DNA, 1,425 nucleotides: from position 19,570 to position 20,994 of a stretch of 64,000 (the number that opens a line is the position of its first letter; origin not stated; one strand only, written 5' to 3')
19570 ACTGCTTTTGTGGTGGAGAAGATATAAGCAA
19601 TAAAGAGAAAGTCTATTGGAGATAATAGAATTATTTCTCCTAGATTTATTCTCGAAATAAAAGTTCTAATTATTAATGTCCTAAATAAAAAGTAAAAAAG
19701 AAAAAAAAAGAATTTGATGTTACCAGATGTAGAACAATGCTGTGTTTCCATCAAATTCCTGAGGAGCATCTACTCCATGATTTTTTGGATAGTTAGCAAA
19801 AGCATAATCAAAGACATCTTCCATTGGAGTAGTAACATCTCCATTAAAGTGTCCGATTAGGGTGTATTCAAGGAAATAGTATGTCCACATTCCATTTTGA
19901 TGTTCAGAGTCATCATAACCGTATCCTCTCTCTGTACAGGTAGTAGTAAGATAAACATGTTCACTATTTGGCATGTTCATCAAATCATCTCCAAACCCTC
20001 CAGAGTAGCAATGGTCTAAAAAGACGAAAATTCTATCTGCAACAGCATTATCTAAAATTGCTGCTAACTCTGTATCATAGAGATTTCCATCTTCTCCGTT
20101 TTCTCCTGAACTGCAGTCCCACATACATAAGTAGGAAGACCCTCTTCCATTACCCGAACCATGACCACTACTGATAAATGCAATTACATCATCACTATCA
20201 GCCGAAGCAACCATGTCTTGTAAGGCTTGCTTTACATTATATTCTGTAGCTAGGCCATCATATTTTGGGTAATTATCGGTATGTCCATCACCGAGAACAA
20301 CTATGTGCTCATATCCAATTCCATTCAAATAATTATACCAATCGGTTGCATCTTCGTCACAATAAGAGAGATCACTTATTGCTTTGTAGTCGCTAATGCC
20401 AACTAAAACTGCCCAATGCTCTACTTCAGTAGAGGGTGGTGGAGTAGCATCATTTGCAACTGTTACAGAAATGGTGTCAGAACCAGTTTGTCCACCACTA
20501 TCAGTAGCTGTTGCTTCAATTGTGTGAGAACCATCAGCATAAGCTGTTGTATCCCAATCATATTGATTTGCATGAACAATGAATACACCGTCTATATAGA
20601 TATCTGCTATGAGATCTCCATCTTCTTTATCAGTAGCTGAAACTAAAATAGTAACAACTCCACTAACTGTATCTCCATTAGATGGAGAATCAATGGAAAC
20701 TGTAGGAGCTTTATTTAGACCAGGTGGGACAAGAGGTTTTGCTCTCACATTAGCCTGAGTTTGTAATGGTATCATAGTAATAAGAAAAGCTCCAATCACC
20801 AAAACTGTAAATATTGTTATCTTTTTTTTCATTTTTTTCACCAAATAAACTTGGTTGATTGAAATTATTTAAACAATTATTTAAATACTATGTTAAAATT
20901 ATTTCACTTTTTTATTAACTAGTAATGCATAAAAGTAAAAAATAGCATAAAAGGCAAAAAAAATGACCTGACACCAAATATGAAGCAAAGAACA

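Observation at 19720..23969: Secreted orthocaspase (C14) and subtilisin (S8) pair next to a secreted acidic protein and a double-HTH Lrp-like regulator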

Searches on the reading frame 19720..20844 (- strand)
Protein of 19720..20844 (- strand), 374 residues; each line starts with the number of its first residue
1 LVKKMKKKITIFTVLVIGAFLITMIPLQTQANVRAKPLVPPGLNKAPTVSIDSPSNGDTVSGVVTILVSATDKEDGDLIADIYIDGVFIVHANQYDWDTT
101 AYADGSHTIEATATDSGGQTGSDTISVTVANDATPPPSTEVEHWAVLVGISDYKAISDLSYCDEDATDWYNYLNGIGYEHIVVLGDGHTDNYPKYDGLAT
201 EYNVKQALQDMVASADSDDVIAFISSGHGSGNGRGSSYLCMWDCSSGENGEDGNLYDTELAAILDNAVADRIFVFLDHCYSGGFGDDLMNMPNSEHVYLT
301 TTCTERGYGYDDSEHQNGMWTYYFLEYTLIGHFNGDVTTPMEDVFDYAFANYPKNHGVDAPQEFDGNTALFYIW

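Call 3: search_protein_families(library=pfam, proteins=[window:19720-20844:-], max_evalue=0.1)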
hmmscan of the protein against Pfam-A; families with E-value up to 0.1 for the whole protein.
window:19720-20844:- (374 aa): 6 families
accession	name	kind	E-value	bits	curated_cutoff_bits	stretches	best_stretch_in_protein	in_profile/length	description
PF00656.27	Peptidase_C14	-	1.7e-10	41.5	21.4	1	143-326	2-189/233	Caspase domain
PF17957.7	Big_7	-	2.2e-10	41.5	24.1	1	47-111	1-70/70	Bacterial Ig domain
PF01650.23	Peptidase_C13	-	0.00085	19.4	22.8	1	206-315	97-197/258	Peptidase C13 family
PF13750.12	Big_3_3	-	0.0011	19.1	27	1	93-137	3-47/157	Bacterial Ig-like domain (group 3)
PF19077.6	Big_13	-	0.013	16.4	27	1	94-129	61-100/102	Bacterial Ig-like domain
PF22352.2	K319L-like_PKD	-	0.054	13.9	27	0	91-129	46-84/84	K319L-like, PKD domain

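Call 4: search_protein_families(library=ncbifam, proteins=[window:19720-20844:-], max_evalue=0.1)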
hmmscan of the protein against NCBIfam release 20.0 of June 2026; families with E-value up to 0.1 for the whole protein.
window:19720-20844:- (374 aa): 2 families
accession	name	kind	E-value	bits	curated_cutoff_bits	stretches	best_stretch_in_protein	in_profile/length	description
NF047832.1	caspase_w_EACC1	subfamily_domain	1.7e-11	44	140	1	144-347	2-203/211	caspase, EACC1-associated type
NF047441.1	Lepto_OmpL47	equivalog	0.0048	16.6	250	1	93-138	285-329/336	multi-beta-barrel domain surface protein OmpL47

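Call 5: find_homologous_proteins(query=window:19720-20844:-)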
Query window:19720-20844:- (374 aa): 629 proteins with E <= 0.001 among 4438 candidates; the best 120 are listed.
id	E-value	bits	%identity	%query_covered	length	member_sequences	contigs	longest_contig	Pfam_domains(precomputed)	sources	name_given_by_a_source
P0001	5.6e-252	854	100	99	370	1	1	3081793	PF00656.28,PF17957.8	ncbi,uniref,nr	ncbi:MAG: hypothetical protein K9W45_11965 [Candidatus Heimdallarchaeum aukensis]|uniref:Peptidase C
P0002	2.8e-225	766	89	99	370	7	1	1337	PF00656.28,PF17957.8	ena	-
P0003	6.6e-180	616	71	99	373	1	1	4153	PF00656.28,PF17957.8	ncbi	-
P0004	6.9e-173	593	71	99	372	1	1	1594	PF00656.28,PF17957.8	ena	-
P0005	7.5e-161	554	71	91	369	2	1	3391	PF00656.28,PF17957.8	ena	-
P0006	7.0e-150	518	65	95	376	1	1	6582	PF00656.28,PF17957.8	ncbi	-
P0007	2.3e-147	509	58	86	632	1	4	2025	PF17957.8,PF19077.7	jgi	jgi:hypothetical protein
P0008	1.0e-145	504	57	87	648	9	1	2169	PF00656.28,PF17957.8,PF19077.7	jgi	jgi:hypothetical protein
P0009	2.5e-142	493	57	86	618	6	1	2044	PF17957.8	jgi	jgi:hypothetical protein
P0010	4.6e-142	492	61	99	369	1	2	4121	PF00656.28,PF17957.8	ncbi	ncbi:MAG: caspase family protein [Promethearchaeota archaeon]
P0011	2.0e-141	490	59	86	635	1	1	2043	PF17957.8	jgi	jgi:hypothetical protein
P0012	3.6e-141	489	57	86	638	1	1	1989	PF17957.8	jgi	-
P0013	2.7e-139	483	53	92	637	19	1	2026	PF17957.8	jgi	jgi:hypothetical protein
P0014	4.4e-138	479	55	86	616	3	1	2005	PF17957.8,PF19077.7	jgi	jgi:hypothetical protein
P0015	4.9e-138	479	55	86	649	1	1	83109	PF17957.8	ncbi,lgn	-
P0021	4.9e-134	465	59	99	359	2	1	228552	PF00656.28,PF17957.8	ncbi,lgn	-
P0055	5.0e-113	396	53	98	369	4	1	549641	PF00656.28,PF17957.8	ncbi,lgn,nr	ncbi:MAG: caspase family protein [Candidatus Heimdallarchaeota archaeon]|nr:caspase family protein [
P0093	3.3e-105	370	51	98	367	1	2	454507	PF00656.28,PF17957.8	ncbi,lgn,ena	-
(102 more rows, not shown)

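Call 8: find_encoding_contigs(protein=P0055, flank=6000, max_places=2)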
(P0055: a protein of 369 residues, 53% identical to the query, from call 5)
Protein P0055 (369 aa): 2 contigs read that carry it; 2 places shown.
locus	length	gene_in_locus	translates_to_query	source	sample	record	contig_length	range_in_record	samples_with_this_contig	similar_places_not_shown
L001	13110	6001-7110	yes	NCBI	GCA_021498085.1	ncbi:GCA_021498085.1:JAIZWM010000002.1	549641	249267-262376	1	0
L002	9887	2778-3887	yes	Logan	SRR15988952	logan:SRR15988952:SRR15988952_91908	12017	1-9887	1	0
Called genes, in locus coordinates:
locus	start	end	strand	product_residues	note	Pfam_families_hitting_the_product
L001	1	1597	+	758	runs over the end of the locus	PF25788:Ig_Rha78A_N (faint), PF28308:LBF_2017-like_N (faint), PF19077:Big_13 (weak), PF22184:CBM_56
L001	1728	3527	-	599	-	PF00496:SBP_bac_5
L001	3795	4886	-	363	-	PF01022:HTH_5 (faint), PF13404:HTH_AsnC-type, PF13412:HTH_24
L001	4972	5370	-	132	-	-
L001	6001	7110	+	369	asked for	PF17957:Big_7, PF00656:Peptidase_C14 (weak)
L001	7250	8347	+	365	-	PF07143:AttH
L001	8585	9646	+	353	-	-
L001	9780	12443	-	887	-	PF27016:TCAF_N (faint), PF14258:DUF4350 (weak)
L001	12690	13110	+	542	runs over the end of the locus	PF13589:HATPase_c_3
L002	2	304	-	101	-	?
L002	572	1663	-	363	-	PF01022:HTH_5 (faint), PF13404:HTH_AsnC-type, PF13412:HTH_24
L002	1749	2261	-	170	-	-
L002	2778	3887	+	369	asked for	PF17957:Big_7, PF00656:Peptidase_C14 (weak)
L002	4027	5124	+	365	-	PF07143:AttH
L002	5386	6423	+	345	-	-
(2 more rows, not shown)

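Call 9: find_encoding_contigs(protein=P0021, flank=6000, max_places=2)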
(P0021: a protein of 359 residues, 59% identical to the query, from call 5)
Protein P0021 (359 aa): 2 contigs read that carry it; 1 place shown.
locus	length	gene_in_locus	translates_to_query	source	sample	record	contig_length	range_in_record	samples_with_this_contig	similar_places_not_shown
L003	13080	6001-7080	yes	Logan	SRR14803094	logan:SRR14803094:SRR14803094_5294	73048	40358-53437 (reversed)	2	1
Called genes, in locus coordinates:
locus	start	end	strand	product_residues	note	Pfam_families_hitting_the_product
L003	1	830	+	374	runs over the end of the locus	PF01926:MMR_HSR1, PF02421:FeoB_N, PF16897:MMR_HSR1_Xtn, PF02824:TGS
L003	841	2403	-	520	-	PF07969:Amidohydro_3, PF01979:Amidohydro_1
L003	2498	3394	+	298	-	PF04015:DUF362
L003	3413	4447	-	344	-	PF00579:tRNA-synt_1b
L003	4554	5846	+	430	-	PF07690:MFS_1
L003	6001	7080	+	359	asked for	PF17957:Big_7, PF00656:Peptidase_C14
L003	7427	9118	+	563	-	PF08309:LVIVD (weak), PF09826:Beta_propel (faint), PF08309:LVIVD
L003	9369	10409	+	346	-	PF00005:ABC_tran, PF13304:AAA_21 (faint)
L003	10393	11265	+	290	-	-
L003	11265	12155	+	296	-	PF01061:ABC2_membrane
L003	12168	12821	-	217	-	PF00215:OMPdecase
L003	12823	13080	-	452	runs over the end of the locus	PF00753:Lactamase_B, PF23023:Anti-Pycsar_Apyc1, PF12706:Lactamase_B_2 (weak), PF16661:Lactamase_B_6, PF10996:Beta-Casp, PF07521:RMMBL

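Call 10: find_encoding_contigs(protein=P0093, flank=6000, max_places=2)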
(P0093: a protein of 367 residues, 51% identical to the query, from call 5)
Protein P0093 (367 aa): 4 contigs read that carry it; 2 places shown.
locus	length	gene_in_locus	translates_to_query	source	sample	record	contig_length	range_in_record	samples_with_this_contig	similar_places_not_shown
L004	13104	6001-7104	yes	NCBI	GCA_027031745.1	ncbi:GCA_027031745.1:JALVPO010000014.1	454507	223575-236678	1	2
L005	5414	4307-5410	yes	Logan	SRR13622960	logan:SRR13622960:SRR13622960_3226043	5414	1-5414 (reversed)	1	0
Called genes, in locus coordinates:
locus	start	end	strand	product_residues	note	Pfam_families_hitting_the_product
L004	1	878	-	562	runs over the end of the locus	-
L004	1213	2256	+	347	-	PF00005:ABC_tran, PF13304:AAA_21 (weak), PF13732:DrrA1-3_C (weak)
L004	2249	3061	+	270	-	PF01061:ABC2_membrane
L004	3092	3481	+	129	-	PF12840:HTH_20, PF01022:HTH_5, PF12802:MarR_2 (weak)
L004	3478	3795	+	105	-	-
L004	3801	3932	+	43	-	-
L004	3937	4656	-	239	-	PF02634:FdhD-NarQ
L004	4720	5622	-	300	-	PF00696:AA_kinase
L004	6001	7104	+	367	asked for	PF17957:Big_7, PF00656:Peptidase_C14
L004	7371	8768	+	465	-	PF07690:MFS_1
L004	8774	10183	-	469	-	PF01435:Peptidase_M48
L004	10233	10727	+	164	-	PF14595:Thioredoxin_9, PF00085:Thioredoxin (faint)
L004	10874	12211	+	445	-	-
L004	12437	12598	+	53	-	PF00301:Rubredoxin, PF21349:RUBY_RBDX (faint)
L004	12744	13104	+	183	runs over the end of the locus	-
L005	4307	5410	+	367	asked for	PF17957:Big_7, PF00656:Peptidase_C14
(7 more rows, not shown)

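Call 16: find_related_loci(query=A1, collection=genome_contigs, flank=10000)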
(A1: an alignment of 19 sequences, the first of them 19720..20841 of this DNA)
Query A1 (373 aa) in genome_contigs; peptide patterns used: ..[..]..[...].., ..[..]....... (x = any residue, [..] = any of these).
192 stretches matched a pattern; 150 encode a relative of the query (tblastn E <= 1e-3); the best 80 are kept; 80 distinct loci.
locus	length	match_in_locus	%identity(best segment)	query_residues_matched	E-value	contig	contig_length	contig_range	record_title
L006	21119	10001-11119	91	1-373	0e+0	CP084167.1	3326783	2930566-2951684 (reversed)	MAG: Candidatus Heimdallarchaeum endolithica isolate PR6 chromosome, complete genome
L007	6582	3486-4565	65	19-373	2e-149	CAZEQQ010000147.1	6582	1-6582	MAG TPA_asm: uncultured archaeon isolate SRP241326_co1_80 genome assembly, contig: NODE_14203_length_6582_cov_3.660640,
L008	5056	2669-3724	61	14-366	2e-138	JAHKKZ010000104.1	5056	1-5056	MAG: Candidatus Njordarchaeota archaeon isolate B13_G17 GBS17_104, whole genome shotgun sequence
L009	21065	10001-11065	59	7-373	4e-134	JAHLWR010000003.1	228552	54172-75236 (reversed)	MAG: Candidatus Heimdallarchaeota archaeon isolate 18H4_34 NODE_9_length_228552_cov_38.672232, whole genome shotgun sequ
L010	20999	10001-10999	63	39-372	3e-130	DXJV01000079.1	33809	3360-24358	MAG TPA_asm: Candidatus Heimdallarchaeota archaeon isolate MAG_147 k141_105112, whole genome shotgun sequence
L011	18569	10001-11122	58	3-368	5e-127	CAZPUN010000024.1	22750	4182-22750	MAG TPA_asm: uncultured archaeon isolate binchicken_co219_458 genome assembly, contig: k141_35823, whole genome shotgun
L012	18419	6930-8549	62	46-372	3e-125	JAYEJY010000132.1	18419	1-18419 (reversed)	MAG: Promethearchaeati archaeon isolate MAG151 MAG151_132, whole genome shotgun sequence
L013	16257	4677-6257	60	41-371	2e-119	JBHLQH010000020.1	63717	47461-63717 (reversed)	MAG: Candidatus Thorarchaeota archaeon isolate LCG1B.475 LCG1B.475@2182, whole genome shotgun sequence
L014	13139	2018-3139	53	1-372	6e-118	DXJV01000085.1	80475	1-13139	MAG TPA_asm: Candidatus Heimdallarchaeota archaeon isolate MAG_147 k141_1555975, whole genome shotgun sequence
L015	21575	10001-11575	60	45-371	3e-116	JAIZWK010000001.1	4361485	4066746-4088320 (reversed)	MAG: Candidatus Harpocratesius repetitus isolate FW102 FWG169_LokiFW102v12_contig001_4361485bp, whole genome shotgun seq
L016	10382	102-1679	62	41-368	2e-114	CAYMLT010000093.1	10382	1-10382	MAG TPA_asm: uncultured archaeon isolate binchicken_co129_606 genome assembly, contig: NODE_20444_length_10382_cov_5.273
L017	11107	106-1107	57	37-371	4e-114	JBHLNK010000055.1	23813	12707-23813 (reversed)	MAG: Promethearchaeota archaeon isolate DZ2S.252 DZ2S.252@6303, whole genome shotgun sequence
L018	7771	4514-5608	52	1-372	9e-114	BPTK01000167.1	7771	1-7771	MAG: Candidatus Heimdallarchaeota archaeon 7H_bin4 DNA, 7H_mb2_bin4_NODE_712, whole genome shotgun sequence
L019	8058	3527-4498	58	46-372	3e-113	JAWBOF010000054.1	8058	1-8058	MAG: Candidatus Bathyarchaeia archaeon isolate HHBFW-2_201803_bins_189 HHBFW-2_201803_bins_189_scaffold_54, whole genome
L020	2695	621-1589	61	46-368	3e-117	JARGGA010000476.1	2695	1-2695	MAG: Candidatus Thorarchaeota archaeon isolate C14-20 NODE_11543_length_2695_cov_4.257576, whole genome shotgun sequence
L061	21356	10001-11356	62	48-371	3e-93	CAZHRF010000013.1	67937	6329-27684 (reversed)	MAG TPA_asm: uncultured archaeon isolate SRP141376_co2_229 genome assembly, contig: NODE_1053_length_67937_cov_91.770631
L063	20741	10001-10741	65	123-369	5e-93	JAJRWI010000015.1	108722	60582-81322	MAG: archaeon isolate Dive96_bin2.169 k141_1409025, whole genome shotgun sequence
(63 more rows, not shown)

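Call 33: predict_structure(alignment_id=A1)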
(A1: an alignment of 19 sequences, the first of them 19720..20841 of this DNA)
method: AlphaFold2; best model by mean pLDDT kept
length: 373 residues; sequences in the alignment: 19
mean_pLDDT: 81.0   pTM: 0.64
mean pLDDT of the five models: 81.0, 80.7, 80.3, 75.7, 73.0
residues with pLDDT >= 90: 163; 70-90: 119; 50-70: 55; < 50: 36
segments of 3 or more residues with pLDDT < 50: 1-5, 23-41, 133-138, 153-157
pLDDT, mean of each block of 10 residues (from residue 1): 48 59 44 40 83 92 95 91 87 87 89 90 92 51 91 54 85 86 72 77 95 95 90 79 64 92 96 93 93 96 73 77 90 86 96 77 92 89
secondary structure, 60 per line:
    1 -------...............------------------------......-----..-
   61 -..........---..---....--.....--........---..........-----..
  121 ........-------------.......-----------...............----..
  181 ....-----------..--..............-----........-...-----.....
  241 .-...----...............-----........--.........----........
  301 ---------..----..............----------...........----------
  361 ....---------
elements in order: H8-22 E47-52 E62-71 E80-83 E86-90 E93-97 E104-113 E119-128 E142-148 H160-174 E179-184 H200-213 E219-226 E228-230 E236-241 E250-255 H256-264 E270-277 H280-288 E296-300 H318-329 H340-350 E361-364

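Call 36: fold_search(model_id=the predicted structure, library=pdb)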
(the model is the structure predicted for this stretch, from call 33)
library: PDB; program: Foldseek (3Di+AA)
matches with E <= 10: 1473; with E <= 0.001: 82
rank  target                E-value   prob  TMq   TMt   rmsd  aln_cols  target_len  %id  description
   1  3bij_B                1.6e-10  1.00  0.43  0.60   8.4       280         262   18  Crystal structure of protein GSU0716 from Geobacter sulfurreducens. Northeast Structural Genomics target GsR13 (released 2007-12-11)
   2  3bij_A                3.1e-10  1.00  0.43  0.60   8.4       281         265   18  Crystal structure of protein GSU0716 from Geobacter sulfurreducens. Northeast Structural Genomics target GsR13 (released 2007-12-11)
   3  8a53_A                3.7e-10  1.00  0.49  0.59   5.2       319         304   15  Crystal structure of AtMCA-IIf C147A (metacaspase 9) from Arabidopsis thaliana (released 2023-05-31)
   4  8a53_D                4.5e-10  1.00  0.49  0.60   5.2       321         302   15  Crystal structure of AtMCA-IIf C147A (metacaspase 9) from Arabidopsis thaliana (released 2023-05-31)
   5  3bij_C                5.4e-10  1.00  0.43  0.60   7.7       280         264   18  Crystal structure of protein GSU0716 from Geobacter sulfurreducens. Northeast Structural Genomics target GsR13 (released 2007-12-11)
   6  6azt_A                1.0e-09  1.00  0.45  0.60   5.0       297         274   15  Asparaginyl endopeptidase 1 bound to AAN peptide, a tetrahedral intermediate (released 2018-02-07)
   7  9n3e_A                2.2e-09  1.00  0.48  0.56   5.5       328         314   15  Crystal structure of Arabidopsis metacaspase 9 C147G at pH 5.5 (released 2025-06-11)
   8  4f6o                  2.4e-09  1.00  0.42  0.57   7.6       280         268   18  Crystal structure of the yeast metacaspase Yca1 (released 2012-07-11)
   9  4f6p                  3.3e-09  1.00  0.44  0.61   7.4       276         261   18  Crystal structure of the yeast metacaspase Yca1 C276A mutant (released 2013-03-27)
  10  7qp1_A                4.0e-09  1.00  0.44  0.61   7.4       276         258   17  Crystal structure of metacaspase from candida glabrata with calcium (released 2023-01-11)
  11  8v4x_E                5.0e-09  1.00  0.47  0.48   4.9       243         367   16  Structure of MALT1 in complex with an allosteric inhibitor (released 2024-05-01)
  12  8v4x_B                5.4e-09  1.00  0.47  0.49   4.8       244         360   16  Structure of MALT1 in complex with an allosteric inhibitor (released 2024-05-01)
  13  3uo8_B                9.8e-09  1.00  0.45  0.46   5.1       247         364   16  Crystal structure of the MALT1 paracaspase (P1 form) (released 2011-12-21)
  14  8v4x_A                1.0e-08  1.00  0.47  0.47   5.0       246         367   15  Structure of MALT1 in complex with an allosteric inhibitor (released 2024-05-01)
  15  7qp0_B                1.6e-08  1.00  0.44  0.59   5.7       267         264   18  Crystal structure of metacaspase from candida glabrata with magnesium (released 2023-01-11)
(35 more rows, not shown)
